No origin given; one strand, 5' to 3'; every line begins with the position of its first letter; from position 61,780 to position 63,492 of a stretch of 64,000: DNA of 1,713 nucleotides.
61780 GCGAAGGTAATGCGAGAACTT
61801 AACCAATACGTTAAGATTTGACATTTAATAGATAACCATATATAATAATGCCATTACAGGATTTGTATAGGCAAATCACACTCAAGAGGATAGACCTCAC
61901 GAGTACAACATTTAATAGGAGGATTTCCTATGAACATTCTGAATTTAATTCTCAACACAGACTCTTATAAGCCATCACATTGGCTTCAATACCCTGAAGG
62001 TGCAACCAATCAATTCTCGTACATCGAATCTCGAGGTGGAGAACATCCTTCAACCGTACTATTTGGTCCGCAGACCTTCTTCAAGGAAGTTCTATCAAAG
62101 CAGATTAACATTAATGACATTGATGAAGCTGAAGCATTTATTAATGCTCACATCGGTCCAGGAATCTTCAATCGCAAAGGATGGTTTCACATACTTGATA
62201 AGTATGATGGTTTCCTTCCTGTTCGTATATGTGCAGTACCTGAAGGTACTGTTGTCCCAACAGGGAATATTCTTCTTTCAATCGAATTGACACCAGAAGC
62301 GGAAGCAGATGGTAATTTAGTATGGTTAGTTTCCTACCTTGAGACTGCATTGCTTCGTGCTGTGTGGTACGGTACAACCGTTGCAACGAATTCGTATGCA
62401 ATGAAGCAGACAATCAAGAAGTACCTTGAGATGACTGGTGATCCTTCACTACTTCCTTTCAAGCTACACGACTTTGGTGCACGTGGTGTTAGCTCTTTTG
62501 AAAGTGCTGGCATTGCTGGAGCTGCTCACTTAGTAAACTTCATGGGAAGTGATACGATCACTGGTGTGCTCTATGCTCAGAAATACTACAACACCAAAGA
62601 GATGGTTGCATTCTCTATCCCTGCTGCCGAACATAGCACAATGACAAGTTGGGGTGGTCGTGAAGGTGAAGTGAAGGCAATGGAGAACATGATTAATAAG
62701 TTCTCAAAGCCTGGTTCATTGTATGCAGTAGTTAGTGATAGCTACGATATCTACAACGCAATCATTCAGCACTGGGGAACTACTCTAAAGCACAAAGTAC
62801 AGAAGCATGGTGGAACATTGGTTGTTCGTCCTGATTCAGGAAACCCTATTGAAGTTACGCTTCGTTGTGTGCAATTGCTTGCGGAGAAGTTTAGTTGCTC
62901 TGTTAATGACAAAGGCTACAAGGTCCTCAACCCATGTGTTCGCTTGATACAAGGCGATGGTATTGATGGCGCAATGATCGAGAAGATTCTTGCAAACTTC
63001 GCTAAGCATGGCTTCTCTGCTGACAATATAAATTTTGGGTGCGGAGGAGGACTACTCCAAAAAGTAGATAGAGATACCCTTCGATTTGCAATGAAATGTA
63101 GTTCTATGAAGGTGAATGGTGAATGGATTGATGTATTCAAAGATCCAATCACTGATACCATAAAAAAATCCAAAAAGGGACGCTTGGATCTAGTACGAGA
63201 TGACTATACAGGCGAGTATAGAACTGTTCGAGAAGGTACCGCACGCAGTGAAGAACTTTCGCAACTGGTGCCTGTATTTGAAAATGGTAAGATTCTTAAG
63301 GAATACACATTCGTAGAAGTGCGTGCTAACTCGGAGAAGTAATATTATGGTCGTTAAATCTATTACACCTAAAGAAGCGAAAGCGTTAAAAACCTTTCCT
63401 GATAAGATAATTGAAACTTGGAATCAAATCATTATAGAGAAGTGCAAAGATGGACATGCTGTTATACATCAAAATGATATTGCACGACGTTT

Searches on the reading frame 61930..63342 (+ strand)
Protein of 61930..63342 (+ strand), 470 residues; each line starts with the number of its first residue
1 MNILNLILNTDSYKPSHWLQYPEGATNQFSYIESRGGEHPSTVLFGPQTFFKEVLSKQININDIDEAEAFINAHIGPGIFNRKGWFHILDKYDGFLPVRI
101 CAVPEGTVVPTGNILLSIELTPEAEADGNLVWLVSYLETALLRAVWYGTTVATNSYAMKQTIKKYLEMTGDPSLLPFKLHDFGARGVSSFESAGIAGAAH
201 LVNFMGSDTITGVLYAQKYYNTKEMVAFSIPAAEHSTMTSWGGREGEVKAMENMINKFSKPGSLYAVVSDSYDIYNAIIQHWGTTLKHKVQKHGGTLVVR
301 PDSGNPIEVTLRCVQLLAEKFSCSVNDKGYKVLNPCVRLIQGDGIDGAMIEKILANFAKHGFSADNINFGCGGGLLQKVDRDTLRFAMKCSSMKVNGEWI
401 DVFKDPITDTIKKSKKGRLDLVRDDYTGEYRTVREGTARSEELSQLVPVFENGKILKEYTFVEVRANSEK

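Call 15: search_protein_families(library=pfam, proteins=[window:61930-63342:+], max_evalue=0.001)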
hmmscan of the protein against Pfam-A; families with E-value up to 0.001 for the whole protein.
window:61930-63342:+ (470 aa): 2 families
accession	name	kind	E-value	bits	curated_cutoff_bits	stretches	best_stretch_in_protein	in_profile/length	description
PF04095.22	NAPRTase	-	1.4e-58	199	20.8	1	177-425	1-222/239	Nicotinate phosphoribosyltransferase (NAPRTase) family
PF18127.6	NAMPT_N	-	4.9e-28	97.7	25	1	5-100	1-98/98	Nicotinamide phosphoribosyltransferase, N-terminal domain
